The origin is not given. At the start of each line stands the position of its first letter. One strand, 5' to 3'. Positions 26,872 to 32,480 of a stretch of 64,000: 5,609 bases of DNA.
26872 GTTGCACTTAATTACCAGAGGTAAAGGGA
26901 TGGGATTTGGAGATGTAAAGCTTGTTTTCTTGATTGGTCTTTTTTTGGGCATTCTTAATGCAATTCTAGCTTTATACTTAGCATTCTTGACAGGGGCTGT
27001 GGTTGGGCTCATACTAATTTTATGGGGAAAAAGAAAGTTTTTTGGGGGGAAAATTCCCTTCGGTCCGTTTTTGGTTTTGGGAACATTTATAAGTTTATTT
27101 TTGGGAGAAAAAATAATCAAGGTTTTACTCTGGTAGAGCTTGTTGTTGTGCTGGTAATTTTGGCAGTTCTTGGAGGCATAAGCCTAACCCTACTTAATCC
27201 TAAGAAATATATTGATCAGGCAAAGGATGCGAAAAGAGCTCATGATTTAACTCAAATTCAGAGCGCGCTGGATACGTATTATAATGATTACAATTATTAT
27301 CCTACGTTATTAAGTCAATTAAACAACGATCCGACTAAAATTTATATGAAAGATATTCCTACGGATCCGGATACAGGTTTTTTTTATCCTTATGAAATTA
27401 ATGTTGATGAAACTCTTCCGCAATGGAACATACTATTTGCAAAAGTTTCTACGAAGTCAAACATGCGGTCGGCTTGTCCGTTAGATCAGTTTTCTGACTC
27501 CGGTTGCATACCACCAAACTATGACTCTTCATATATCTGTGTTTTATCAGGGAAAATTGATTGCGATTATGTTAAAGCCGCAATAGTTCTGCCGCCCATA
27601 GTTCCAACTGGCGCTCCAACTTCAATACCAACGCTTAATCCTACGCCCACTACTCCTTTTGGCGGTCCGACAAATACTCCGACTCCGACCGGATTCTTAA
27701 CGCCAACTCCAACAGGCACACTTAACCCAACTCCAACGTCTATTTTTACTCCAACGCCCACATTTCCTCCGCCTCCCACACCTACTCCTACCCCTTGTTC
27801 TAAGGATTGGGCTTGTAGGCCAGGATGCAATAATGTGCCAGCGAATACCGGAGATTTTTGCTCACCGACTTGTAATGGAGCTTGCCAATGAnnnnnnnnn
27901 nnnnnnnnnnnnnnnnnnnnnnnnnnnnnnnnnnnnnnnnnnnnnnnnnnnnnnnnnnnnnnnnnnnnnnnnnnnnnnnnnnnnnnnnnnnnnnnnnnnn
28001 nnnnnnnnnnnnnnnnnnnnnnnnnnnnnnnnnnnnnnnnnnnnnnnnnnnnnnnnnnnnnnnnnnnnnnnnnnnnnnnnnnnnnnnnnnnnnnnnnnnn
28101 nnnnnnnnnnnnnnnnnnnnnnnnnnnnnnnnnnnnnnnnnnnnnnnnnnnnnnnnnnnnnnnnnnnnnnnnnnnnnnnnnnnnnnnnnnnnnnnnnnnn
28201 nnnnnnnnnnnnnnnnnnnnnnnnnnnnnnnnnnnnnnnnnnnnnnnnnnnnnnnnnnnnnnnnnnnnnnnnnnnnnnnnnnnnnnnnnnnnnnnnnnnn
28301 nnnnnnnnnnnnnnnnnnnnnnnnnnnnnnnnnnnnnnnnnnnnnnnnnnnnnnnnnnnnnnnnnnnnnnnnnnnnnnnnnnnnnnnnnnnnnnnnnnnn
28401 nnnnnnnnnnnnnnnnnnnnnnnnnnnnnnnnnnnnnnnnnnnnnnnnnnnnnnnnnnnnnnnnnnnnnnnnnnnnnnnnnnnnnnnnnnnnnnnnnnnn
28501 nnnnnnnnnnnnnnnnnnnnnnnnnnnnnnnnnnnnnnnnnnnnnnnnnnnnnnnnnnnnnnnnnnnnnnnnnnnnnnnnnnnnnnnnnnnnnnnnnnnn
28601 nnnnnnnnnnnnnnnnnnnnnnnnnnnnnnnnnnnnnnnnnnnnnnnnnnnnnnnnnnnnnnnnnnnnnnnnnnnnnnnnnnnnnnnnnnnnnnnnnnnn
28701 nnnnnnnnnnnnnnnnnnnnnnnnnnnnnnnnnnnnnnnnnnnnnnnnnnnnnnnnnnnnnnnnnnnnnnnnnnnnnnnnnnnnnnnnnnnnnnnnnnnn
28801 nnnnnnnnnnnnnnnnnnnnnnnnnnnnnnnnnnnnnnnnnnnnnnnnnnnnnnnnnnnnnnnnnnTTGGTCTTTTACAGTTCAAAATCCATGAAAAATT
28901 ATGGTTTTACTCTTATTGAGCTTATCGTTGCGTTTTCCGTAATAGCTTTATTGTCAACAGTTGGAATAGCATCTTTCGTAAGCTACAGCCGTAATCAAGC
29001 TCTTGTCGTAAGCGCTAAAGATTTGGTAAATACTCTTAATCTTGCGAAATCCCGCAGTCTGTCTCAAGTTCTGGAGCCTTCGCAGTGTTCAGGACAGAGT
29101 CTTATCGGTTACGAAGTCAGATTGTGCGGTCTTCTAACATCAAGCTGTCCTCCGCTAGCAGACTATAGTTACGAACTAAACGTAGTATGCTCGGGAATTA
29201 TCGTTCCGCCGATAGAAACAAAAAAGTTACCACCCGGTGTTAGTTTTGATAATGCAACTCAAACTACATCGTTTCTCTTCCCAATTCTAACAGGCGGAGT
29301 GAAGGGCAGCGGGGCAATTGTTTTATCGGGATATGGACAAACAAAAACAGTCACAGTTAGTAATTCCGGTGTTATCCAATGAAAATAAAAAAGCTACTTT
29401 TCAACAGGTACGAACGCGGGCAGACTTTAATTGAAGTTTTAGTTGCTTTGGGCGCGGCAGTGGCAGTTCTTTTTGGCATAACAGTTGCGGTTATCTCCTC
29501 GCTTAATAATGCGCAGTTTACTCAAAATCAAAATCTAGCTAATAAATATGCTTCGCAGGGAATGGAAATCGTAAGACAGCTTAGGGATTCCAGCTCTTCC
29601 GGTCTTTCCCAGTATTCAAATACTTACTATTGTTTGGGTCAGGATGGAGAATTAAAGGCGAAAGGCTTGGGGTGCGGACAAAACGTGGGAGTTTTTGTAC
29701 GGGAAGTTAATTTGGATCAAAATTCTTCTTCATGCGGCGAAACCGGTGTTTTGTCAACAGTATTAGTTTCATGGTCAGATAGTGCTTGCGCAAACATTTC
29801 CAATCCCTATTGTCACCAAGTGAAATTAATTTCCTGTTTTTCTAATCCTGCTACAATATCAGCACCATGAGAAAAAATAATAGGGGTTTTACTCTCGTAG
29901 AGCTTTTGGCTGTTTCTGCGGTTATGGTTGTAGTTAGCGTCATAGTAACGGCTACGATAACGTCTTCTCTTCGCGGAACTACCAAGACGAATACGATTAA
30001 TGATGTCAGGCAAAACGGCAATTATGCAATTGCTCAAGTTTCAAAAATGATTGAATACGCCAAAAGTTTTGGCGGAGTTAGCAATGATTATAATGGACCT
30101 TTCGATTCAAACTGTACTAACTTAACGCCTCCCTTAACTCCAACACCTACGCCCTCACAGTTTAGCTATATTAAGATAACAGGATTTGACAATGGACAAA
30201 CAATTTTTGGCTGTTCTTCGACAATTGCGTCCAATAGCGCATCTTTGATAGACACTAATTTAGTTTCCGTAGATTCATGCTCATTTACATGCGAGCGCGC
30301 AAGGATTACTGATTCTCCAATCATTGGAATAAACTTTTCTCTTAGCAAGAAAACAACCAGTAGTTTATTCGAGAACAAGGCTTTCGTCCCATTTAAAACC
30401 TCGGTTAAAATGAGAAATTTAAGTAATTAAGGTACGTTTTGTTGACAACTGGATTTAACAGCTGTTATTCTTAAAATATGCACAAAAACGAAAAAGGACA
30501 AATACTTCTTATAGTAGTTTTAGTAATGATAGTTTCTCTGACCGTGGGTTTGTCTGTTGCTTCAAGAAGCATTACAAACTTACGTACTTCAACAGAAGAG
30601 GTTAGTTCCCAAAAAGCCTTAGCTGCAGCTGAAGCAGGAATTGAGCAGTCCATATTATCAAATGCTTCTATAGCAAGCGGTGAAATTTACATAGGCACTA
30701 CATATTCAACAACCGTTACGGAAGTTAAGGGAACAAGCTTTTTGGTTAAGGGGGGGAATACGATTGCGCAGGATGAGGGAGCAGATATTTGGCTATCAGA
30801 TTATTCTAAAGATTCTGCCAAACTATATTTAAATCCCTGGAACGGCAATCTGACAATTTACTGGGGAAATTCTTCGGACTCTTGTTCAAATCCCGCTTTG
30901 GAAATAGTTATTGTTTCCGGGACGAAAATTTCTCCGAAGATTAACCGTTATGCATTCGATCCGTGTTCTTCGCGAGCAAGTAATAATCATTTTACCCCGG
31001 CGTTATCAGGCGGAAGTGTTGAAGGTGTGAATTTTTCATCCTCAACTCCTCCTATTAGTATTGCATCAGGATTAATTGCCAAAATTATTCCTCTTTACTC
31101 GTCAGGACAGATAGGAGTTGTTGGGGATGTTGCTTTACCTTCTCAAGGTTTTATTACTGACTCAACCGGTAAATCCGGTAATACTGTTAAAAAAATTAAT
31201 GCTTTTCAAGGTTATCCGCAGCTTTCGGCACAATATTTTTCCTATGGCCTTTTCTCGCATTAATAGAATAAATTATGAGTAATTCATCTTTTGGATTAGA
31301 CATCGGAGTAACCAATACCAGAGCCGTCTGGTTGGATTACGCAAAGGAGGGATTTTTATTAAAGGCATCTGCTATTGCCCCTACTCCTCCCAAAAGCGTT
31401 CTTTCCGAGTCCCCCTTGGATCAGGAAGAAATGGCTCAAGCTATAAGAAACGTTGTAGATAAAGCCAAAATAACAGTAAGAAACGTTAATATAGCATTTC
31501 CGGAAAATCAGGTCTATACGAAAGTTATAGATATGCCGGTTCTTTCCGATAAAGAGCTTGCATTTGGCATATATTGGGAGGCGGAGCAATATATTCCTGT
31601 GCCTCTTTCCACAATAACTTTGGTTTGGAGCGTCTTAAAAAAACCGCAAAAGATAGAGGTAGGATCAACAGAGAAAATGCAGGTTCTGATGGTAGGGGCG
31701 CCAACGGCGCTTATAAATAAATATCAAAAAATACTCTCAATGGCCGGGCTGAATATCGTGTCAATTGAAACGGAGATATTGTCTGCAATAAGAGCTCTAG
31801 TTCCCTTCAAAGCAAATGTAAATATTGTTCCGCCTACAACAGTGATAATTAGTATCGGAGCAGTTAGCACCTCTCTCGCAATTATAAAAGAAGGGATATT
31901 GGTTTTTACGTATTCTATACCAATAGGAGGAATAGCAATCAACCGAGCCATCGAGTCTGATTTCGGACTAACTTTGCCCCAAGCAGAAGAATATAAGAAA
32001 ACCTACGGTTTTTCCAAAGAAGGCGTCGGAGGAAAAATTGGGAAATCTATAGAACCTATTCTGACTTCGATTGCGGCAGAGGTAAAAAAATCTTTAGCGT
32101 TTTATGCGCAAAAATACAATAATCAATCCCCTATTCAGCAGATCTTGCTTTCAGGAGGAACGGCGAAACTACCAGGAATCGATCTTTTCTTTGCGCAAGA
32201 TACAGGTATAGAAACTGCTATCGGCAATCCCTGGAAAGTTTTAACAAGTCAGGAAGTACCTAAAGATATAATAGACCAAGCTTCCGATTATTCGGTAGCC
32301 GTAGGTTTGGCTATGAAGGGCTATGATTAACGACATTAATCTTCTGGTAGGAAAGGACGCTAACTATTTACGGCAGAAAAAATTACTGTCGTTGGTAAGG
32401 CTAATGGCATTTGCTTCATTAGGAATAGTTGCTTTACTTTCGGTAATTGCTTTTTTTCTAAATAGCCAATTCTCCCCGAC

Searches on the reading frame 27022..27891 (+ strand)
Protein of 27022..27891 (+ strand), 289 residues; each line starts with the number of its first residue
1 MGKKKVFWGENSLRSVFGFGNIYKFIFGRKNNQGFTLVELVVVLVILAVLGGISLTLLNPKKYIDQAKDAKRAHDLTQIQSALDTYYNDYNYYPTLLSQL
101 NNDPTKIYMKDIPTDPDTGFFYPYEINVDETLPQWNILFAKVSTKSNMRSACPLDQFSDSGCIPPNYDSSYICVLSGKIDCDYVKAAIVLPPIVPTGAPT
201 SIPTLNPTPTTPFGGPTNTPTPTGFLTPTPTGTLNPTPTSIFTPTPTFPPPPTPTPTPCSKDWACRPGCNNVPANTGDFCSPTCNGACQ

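Call 21: search_protein_families(library=pfam, proteins=[window:27022-27891:+], max_evalue=0.00001)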
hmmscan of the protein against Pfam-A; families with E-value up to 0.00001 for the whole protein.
window:27022-27891:+ (289 aa): 1 family
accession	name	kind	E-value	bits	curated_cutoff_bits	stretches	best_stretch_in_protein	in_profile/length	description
PF07963.17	N_methyl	-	5.4e-09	35.7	21.2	1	29-54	1-26/27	Prokaryotic N-terminal methylation motif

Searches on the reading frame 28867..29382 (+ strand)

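Call 21: search_protein_families(library=pfam, proteins=[window:28867-29382:+], max_evalue=0.00001)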
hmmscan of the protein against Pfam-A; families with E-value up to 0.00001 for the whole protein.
window:28867-29382:+ (171 aa): 1 family
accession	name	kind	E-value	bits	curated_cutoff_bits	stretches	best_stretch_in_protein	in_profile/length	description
PF07963.17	N_methyl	-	1.5e-06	28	21.2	1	9-32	2-25/27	Prokaryotic N-terminal methylation motif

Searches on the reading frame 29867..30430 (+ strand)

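Call 21: search_protein_families(library=pfam, proteins=[window:29867-30430:+], max_evalue=0.00001)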
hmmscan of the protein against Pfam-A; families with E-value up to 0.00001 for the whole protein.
window:29867-30430:+ (187 aa): 1 family
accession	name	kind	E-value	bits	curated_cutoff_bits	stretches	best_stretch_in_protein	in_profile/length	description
PF07963.17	N_methyl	-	8.9e-07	28.7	21.2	1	2-27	1-26/27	Prokaryotic N-terminal methylation motif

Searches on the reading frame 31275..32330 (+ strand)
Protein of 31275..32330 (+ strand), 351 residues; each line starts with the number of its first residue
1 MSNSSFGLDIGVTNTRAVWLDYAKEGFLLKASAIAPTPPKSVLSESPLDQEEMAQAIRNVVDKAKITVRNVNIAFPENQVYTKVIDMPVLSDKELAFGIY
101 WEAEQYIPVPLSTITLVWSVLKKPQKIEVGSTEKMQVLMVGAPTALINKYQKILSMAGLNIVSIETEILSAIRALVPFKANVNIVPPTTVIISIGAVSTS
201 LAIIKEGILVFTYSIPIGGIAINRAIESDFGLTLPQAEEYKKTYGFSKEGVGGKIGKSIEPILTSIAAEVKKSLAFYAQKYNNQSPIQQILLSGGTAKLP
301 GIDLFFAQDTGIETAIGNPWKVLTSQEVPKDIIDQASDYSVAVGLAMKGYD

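Call 21: search_protein_families(library=pfam, proteins=[window:31275-32330:+], max_evalue=0.00001)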
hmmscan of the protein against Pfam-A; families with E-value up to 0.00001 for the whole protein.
window:31275-32330:+ (351 aa): 3 families
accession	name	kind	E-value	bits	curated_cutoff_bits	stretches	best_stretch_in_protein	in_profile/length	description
PF11104.14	PilM_2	-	5.8e-48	164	27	1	7-349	1-339/340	Type IV pilus assembly protein PilM;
PF14450.12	FtsA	-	9.1e-13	49.1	31.8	1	190-330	1-115/127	Cell division protein FtsA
PF06723.19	MreB_Mbl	-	2.4e-08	33.7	27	0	153-227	115-185/327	MreB/Mbl protein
